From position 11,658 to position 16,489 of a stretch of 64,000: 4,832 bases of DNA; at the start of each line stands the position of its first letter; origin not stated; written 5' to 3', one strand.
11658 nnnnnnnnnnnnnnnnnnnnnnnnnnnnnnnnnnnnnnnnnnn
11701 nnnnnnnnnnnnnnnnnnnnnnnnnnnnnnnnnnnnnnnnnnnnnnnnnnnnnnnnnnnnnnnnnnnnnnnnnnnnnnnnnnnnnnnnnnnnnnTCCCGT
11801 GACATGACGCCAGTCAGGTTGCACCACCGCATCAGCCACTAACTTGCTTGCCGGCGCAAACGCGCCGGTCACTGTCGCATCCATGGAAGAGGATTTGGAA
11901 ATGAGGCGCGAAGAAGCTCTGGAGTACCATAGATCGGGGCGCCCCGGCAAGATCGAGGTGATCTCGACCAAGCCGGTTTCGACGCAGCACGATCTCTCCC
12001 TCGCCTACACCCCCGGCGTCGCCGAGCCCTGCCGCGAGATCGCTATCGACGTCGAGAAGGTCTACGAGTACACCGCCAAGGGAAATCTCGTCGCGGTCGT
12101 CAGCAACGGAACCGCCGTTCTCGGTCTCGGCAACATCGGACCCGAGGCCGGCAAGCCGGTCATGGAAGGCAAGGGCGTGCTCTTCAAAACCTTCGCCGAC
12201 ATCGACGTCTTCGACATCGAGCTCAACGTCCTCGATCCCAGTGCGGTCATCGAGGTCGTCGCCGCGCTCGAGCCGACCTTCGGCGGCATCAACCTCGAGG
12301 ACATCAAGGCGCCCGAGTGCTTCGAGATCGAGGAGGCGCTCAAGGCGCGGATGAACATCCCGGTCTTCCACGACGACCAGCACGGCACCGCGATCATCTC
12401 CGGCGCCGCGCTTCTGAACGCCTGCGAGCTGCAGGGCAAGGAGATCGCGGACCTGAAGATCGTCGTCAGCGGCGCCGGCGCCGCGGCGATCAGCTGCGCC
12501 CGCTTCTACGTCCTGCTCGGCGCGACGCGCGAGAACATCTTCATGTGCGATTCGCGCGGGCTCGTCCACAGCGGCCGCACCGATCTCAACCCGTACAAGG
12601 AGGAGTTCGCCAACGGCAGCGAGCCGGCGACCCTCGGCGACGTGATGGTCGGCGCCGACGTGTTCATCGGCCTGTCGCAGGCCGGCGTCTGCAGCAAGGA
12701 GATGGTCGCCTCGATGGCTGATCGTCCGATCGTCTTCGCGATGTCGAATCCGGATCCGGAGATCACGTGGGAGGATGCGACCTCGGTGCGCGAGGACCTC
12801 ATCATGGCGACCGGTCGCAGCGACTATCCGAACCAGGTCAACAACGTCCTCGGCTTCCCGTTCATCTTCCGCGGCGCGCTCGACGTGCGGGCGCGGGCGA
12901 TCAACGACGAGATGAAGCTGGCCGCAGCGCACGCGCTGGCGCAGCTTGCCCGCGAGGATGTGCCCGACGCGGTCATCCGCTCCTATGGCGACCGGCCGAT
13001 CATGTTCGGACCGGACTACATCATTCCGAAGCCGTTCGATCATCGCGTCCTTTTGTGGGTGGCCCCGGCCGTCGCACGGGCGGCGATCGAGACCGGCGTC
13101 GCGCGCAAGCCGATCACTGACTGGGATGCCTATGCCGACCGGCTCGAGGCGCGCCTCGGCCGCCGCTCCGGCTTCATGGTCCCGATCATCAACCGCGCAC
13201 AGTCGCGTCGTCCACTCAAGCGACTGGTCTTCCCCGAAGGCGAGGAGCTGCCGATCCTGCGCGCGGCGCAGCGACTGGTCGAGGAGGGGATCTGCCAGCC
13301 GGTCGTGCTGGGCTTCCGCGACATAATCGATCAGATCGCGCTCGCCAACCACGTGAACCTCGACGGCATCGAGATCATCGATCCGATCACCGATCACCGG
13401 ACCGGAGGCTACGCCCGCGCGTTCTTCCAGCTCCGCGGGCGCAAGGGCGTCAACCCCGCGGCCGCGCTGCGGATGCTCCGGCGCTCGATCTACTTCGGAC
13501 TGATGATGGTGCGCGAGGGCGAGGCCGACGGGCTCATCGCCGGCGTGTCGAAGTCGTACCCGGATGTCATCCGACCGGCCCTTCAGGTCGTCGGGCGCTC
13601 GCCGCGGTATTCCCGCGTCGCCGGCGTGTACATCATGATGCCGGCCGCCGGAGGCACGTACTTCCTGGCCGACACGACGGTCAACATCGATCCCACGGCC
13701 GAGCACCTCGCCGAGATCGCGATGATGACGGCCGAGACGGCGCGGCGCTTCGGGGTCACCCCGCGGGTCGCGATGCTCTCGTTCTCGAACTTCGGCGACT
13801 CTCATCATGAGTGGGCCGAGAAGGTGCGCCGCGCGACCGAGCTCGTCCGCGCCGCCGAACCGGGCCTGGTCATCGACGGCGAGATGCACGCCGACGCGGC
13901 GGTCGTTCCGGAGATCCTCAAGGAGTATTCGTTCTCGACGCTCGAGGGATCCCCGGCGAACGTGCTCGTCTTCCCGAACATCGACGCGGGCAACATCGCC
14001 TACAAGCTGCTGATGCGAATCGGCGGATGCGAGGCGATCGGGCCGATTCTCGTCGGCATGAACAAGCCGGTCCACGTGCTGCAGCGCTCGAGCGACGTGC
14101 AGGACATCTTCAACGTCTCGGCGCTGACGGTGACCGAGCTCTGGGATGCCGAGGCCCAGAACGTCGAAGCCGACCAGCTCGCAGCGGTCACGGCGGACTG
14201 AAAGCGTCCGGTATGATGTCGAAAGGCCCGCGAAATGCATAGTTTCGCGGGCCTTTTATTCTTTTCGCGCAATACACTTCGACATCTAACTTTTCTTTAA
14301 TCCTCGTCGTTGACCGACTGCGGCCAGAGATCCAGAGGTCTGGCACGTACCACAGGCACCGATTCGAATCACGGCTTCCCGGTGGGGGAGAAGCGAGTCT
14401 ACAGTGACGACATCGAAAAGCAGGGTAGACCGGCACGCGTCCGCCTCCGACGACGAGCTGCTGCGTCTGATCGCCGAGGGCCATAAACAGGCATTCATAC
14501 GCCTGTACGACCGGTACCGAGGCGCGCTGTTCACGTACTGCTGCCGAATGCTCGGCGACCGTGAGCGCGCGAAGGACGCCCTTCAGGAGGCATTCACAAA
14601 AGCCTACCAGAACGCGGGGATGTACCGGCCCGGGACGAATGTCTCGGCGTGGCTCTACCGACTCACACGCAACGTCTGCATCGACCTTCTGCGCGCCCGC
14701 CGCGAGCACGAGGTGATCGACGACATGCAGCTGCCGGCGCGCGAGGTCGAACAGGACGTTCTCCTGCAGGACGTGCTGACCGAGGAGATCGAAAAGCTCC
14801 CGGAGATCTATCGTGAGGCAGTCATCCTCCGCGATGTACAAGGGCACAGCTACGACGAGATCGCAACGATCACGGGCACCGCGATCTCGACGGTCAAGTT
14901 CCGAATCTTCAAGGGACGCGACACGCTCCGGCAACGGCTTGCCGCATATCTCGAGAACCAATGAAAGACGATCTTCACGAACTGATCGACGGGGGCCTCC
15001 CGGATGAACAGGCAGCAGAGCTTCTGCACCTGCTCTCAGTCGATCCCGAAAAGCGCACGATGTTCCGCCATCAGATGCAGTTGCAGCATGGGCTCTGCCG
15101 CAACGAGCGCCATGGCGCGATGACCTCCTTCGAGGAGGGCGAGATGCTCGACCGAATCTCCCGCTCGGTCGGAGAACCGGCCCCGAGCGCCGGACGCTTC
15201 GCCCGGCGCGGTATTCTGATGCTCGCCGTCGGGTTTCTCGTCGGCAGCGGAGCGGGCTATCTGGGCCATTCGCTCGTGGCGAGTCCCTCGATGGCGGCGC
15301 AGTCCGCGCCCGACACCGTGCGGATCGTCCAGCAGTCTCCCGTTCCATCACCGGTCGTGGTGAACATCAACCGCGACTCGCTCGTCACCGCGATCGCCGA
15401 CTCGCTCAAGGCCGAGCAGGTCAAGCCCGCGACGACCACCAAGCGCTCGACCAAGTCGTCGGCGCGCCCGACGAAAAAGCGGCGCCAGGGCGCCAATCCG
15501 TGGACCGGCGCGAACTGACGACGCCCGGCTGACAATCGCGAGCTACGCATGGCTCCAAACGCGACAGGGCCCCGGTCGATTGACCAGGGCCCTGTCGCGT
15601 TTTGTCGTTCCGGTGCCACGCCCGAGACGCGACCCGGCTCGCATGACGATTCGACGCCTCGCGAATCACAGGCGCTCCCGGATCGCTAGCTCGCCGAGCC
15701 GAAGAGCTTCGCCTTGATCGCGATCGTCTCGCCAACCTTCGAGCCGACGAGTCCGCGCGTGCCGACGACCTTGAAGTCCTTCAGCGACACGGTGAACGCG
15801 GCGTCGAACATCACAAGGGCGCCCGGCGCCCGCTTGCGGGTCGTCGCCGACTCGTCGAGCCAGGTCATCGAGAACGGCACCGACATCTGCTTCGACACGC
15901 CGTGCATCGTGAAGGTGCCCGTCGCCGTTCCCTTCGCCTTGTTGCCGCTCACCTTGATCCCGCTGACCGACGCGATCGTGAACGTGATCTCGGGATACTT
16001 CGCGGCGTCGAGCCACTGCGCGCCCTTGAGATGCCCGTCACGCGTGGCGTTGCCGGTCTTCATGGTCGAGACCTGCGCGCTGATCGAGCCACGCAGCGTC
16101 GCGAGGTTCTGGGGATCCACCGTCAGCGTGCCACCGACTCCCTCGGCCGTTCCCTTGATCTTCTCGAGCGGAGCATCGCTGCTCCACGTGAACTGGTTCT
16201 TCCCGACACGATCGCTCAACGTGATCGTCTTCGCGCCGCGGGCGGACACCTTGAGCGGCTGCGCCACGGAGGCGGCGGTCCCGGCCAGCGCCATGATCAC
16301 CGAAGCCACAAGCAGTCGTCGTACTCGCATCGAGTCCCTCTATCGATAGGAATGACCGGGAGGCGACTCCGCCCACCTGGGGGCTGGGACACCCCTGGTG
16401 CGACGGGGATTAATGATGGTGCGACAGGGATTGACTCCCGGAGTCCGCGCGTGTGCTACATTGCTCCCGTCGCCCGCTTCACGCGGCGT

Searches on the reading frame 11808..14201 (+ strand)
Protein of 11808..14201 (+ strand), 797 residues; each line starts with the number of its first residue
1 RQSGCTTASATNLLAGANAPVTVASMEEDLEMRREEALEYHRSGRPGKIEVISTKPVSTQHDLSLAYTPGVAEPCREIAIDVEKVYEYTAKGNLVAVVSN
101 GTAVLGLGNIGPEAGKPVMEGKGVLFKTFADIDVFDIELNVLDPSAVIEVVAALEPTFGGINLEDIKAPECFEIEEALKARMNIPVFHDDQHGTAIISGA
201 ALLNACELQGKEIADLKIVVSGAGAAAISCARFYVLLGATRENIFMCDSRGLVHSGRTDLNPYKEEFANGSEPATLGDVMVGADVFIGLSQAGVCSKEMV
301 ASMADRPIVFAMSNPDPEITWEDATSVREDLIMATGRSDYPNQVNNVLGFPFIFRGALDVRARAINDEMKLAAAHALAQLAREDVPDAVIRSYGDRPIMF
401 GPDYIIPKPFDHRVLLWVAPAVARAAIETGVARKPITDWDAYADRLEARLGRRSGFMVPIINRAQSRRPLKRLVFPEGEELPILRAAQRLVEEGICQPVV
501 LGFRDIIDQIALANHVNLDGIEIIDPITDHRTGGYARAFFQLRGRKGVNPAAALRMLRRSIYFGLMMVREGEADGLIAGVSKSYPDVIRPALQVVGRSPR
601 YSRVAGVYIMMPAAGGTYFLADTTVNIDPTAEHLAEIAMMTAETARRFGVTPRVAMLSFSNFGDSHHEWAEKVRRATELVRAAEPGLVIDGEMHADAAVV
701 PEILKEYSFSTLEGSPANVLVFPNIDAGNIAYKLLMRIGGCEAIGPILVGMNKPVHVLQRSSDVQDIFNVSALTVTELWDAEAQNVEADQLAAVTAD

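Call 21: search_protein_families(library=pfam, proteins=[window:11808-14201:+], max_evalue=0.001)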
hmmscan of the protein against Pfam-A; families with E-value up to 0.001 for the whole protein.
window:11808-14201:+ (797 aa): 3 families
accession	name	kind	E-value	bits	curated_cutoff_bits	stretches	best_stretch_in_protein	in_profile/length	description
PF01515.24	PTA_PTB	-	1e-103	347.5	24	1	456-775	2-319/319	Phosphate acetyl/butaryl transferase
PF00390.24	malic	-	2.2e-30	106.2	23.1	2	47-141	2-117/182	Malic enzyme, N-terminal domain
PF03949.21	Malic_M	-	7.2e-27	94.7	23.5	1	193-386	3-230/258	Malic enzyme, NAD binding domain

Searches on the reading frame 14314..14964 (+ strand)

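Call 21: search_protein_families(library=pfam, proteins=[window:14314-14964:+], max_evalue=0.001)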
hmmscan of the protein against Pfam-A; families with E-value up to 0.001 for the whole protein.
window:14314-14964:+ (216 aa): 3 families
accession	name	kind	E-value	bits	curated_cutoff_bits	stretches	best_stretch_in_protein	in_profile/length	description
PF08281.18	Sigma70_r4_2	-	8.9e-17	60.9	25.7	1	155-205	4-54/54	Sigma-70, region 4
PF04542.20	Sigma70_r2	-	1.5e-16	60.3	24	1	64-130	1-69/71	Sigma-70 region 2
PF04545.22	Sigma70_r4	-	1.7e-06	27.9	24.1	1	159-207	2-50/50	Sigma-70, region 4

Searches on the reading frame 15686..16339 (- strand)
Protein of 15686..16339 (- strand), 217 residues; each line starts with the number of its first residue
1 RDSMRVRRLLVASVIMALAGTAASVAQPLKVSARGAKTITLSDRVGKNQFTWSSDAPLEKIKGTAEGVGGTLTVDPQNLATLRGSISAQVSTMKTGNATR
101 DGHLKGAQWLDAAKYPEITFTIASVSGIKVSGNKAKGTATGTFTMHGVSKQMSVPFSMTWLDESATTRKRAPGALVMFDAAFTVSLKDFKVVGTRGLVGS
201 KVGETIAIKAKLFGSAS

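Call 22: search_protein_families(library=pfam, proteins=[window:15686-16339:-], max_evalue=0.001)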
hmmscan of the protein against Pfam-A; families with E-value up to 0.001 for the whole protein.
window:15686-16339:- (217 aa): 1 family
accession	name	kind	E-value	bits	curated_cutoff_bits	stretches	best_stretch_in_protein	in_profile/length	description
PF04264.18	YceI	-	5.2e-28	98.8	23.7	1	57-211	18-147/150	YceI-like domain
